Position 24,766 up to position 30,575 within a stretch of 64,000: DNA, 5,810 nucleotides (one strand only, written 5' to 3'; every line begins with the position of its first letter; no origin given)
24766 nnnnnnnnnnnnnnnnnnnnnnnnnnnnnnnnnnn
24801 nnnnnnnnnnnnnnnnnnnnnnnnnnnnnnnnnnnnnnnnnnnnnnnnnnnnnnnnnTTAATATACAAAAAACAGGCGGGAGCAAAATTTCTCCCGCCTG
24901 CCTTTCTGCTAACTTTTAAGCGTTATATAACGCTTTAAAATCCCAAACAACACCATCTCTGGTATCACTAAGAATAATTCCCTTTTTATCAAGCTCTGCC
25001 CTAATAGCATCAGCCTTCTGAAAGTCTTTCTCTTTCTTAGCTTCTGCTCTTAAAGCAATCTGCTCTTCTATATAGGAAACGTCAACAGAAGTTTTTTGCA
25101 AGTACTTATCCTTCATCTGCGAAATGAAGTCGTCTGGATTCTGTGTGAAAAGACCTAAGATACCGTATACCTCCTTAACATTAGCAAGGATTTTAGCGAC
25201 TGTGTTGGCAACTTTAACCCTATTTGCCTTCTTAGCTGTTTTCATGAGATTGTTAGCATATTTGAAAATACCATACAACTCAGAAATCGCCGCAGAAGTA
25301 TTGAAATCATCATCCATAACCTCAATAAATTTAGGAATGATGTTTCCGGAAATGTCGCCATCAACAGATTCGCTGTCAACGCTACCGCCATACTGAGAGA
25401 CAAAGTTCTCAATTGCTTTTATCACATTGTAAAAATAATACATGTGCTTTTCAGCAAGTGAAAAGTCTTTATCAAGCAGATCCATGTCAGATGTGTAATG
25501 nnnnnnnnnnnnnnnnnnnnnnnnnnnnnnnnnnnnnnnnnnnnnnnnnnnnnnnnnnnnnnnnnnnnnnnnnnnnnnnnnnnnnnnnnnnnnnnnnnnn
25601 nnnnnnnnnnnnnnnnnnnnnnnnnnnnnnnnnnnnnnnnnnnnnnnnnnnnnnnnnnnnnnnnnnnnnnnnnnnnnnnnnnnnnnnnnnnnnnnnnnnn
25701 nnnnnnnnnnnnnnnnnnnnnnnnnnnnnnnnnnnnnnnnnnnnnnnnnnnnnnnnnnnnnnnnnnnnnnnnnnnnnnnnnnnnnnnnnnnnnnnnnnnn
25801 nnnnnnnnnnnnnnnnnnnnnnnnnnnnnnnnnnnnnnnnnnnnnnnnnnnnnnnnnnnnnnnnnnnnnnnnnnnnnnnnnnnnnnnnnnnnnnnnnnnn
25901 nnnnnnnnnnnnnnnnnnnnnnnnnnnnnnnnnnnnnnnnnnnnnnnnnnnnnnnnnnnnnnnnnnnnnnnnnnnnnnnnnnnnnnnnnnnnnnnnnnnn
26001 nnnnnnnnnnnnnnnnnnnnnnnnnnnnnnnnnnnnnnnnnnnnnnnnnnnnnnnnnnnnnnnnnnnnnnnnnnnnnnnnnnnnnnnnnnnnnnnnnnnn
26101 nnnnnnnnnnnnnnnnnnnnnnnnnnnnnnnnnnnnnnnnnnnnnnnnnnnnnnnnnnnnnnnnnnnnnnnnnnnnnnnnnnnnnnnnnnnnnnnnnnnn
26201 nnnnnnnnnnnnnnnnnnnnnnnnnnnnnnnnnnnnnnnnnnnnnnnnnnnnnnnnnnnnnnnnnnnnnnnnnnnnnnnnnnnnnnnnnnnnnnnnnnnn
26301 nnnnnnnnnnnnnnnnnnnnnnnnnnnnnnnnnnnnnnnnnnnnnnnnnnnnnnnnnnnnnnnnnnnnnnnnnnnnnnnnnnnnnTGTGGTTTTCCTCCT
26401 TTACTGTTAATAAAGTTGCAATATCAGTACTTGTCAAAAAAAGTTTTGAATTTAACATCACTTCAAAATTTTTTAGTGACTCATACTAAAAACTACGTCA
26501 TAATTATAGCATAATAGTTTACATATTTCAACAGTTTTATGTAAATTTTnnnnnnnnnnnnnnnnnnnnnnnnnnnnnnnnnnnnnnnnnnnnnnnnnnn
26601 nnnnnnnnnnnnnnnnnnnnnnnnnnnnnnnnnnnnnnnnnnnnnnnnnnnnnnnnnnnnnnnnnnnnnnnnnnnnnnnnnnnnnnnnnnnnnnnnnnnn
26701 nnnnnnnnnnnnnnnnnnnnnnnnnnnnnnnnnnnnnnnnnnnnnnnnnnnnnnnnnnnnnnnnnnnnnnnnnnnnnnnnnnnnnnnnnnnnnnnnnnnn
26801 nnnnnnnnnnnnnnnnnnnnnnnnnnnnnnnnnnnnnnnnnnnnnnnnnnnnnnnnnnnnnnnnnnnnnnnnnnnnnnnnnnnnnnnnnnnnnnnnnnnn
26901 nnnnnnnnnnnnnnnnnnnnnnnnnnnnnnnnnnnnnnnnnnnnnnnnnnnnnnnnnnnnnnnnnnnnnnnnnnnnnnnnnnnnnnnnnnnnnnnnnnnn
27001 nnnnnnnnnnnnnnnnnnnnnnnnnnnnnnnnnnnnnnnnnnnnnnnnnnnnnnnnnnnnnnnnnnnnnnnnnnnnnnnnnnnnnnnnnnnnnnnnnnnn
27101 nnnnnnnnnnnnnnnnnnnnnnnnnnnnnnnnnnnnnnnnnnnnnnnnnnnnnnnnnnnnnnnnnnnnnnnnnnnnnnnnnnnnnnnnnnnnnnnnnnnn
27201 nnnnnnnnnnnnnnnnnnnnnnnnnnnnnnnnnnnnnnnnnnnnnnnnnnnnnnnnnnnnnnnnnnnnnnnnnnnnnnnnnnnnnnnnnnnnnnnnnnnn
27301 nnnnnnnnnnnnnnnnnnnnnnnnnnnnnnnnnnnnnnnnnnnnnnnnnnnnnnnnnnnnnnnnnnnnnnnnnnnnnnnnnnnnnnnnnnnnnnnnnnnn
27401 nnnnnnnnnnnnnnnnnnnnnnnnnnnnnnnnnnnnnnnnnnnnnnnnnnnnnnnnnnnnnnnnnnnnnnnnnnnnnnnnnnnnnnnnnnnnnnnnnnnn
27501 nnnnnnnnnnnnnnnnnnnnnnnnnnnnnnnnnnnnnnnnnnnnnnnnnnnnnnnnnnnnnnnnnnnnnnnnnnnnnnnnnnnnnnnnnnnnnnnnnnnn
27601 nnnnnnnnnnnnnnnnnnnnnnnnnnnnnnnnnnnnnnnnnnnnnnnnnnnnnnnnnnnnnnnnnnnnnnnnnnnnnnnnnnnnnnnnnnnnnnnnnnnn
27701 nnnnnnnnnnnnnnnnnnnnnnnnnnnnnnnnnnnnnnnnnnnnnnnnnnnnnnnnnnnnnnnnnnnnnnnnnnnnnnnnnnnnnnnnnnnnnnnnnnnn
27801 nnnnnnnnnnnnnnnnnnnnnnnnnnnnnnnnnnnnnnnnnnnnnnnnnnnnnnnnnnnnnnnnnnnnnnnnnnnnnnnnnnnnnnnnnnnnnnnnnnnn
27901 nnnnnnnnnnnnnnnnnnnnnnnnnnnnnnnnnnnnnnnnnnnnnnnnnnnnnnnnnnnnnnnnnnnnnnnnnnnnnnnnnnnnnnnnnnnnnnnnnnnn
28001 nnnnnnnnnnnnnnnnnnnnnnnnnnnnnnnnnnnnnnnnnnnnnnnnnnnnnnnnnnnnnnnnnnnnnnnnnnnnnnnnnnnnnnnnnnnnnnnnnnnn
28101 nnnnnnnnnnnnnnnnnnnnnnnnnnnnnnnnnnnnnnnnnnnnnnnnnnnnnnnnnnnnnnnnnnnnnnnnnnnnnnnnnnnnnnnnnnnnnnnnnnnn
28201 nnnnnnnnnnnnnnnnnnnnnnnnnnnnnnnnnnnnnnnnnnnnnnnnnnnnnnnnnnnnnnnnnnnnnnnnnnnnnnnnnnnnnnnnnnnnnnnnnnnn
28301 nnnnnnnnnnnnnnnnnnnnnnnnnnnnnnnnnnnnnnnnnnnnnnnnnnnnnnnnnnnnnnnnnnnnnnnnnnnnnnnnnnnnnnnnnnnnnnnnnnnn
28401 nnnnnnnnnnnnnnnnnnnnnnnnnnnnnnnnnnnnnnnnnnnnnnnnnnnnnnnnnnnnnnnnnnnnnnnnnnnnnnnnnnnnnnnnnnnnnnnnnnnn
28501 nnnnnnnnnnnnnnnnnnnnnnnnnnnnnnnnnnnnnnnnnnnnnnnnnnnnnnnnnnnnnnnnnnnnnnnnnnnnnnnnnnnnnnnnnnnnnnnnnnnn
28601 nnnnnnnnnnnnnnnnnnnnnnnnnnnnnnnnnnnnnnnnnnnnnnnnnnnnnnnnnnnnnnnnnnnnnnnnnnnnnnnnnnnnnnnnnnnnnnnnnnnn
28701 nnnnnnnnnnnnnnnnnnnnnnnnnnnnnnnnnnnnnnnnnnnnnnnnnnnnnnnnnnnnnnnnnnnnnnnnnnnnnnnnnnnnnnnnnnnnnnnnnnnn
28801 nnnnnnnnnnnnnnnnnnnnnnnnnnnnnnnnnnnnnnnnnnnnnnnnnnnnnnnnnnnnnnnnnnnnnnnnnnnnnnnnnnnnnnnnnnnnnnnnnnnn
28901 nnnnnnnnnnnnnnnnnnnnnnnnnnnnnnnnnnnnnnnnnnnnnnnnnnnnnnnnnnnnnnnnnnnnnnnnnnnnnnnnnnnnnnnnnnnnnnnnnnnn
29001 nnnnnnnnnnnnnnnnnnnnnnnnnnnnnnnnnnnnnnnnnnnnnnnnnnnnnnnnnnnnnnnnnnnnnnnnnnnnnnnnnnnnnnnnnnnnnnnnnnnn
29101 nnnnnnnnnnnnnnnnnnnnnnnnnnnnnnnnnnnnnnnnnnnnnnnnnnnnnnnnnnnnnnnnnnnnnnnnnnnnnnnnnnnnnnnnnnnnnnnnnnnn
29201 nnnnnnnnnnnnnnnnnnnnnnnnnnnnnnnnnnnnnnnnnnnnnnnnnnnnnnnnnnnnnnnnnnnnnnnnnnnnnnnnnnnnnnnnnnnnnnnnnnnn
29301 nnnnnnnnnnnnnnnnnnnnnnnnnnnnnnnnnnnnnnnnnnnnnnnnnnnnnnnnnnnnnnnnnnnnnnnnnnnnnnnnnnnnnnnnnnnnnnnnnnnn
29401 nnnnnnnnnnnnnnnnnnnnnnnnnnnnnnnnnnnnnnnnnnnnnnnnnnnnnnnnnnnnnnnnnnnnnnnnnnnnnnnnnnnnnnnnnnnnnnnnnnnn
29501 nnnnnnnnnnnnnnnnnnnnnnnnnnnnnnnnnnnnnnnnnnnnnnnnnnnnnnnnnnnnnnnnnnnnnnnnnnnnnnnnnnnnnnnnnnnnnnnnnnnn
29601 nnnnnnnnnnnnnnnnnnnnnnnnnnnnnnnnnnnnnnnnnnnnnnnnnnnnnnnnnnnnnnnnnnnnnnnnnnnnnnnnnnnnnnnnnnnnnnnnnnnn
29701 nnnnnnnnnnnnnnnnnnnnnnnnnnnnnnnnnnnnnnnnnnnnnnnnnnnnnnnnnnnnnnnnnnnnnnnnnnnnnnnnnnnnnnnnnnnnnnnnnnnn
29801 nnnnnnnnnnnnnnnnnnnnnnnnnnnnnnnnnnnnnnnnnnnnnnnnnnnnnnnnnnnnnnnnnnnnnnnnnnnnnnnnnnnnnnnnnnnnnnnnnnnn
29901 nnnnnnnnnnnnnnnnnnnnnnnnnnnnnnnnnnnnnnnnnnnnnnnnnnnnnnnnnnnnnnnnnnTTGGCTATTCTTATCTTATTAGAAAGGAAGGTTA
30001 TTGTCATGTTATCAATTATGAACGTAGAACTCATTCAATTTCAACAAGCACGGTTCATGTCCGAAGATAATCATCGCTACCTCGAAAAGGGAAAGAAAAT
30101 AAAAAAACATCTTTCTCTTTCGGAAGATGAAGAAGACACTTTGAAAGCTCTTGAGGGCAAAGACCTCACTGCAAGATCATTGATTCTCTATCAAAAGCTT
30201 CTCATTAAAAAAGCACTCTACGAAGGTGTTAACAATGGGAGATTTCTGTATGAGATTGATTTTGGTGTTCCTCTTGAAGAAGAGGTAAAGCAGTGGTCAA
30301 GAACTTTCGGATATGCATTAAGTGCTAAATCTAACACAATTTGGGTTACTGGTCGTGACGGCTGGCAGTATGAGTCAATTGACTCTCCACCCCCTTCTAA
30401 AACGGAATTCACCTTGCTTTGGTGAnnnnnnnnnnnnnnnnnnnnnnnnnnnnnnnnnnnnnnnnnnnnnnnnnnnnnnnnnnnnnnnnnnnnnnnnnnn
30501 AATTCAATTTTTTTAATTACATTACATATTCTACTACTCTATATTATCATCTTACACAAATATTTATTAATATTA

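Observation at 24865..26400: cysS and its terminator are a GC-rich island in an AT-rich genome (xenologous or recently replaced cysteinyl-tRNA synthetase)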

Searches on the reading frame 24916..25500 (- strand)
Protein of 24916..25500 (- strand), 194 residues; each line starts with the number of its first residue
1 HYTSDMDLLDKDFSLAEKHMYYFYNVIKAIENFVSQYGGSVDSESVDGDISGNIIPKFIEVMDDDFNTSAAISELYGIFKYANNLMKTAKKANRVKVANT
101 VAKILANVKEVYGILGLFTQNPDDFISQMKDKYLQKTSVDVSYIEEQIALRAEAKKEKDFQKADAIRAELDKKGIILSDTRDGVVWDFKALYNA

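Call 60: find_related_loci(query=window:24916-25500:-, collection=viral_contigs, flank=8000)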
Query window:24916-25500:- (194 aa) in viral_contigs; peptide patterns used: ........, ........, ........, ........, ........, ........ (x = any residue, [..] = any of these).
4 stretches matched a pattern, but none encodes a relative of the query by tblastn (E <= 1e-3).

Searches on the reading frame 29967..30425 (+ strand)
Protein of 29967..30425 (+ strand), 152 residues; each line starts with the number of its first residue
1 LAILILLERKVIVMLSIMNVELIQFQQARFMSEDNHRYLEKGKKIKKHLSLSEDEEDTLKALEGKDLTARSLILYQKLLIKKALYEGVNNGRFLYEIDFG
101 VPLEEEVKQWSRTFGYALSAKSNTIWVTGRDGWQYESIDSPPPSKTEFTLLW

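Call 7: search_protein_families(library=pfam, proteins=[window:29967-30425:+])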
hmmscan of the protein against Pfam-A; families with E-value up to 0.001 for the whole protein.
window:29967-30425:+ (152 aa): 0 families

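Call 49: search_protein_families(library=ncbifam, proteins=[window:30006-30425:+])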
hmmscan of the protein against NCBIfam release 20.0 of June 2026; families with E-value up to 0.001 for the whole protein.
window:30006-30425:+ (139 aa): 0 families

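Call 50: find_related_loci(query=A2, collection=metagenome_contigs, flank=10000)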
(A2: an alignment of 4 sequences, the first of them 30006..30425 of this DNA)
Query A2 (139 aa) in metagenome_contigs; peptide patterns used: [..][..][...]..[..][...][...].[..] (x = any residue, [..] = any of these).
543 stretches matched a pattern; 4 encode a relative of the query (tblastn E <= 1e-3); 4 distinct loci.
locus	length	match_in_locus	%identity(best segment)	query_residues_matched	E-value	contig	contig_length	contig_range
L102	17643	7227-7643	100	1-139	2e-93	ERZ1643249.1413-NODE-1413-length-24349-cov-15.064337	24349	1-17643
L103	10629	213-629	89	1-139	1e-84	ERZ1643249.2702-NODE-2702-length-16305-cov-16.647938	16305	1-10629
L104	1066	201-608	54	6-139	5e-48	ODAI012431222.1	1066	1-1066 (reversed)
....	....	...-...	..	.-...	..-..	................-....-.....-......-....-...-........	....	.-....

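Call 77: search_protein_families(library=pfam, proteins=[window:30006-30425:+], max_evalue=5)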
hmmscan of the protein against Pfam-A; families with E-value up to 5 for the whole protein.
window:30006-30425:+ (139 aa): 0 families

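Call 83: predict_structure(protein=window:30006-30425:+)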
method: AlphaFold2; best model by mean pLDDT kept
length: 139 residues; sequences in the alignment: 1
mean_pLDDT: 57.8   pTM: 0.58
mean pLDDT of the five models: 57.8, 57.2, 51.1, 50.2, 48.2
residues with pLDDT >= 90: 5; 70-90: 42; 50-70: 33; < 50: 59
segments of 3 or more residues with pLDDT < 50: 1-22, 102-111, 113-139
pLDDT, mean of each block of 10 residues (from residue 1): 35 38 58 76 89 82 82 65 62 71 48 43 32 24
secondary structure, 60 per line:
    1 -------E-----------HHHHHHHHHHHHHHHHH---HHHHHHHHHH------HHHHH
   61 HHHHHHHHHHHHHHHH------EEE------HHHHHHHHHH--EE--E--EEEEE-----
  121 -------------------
elements in order: H20-36 H40-49 H56-76 E83-85 H92-101 E111-115
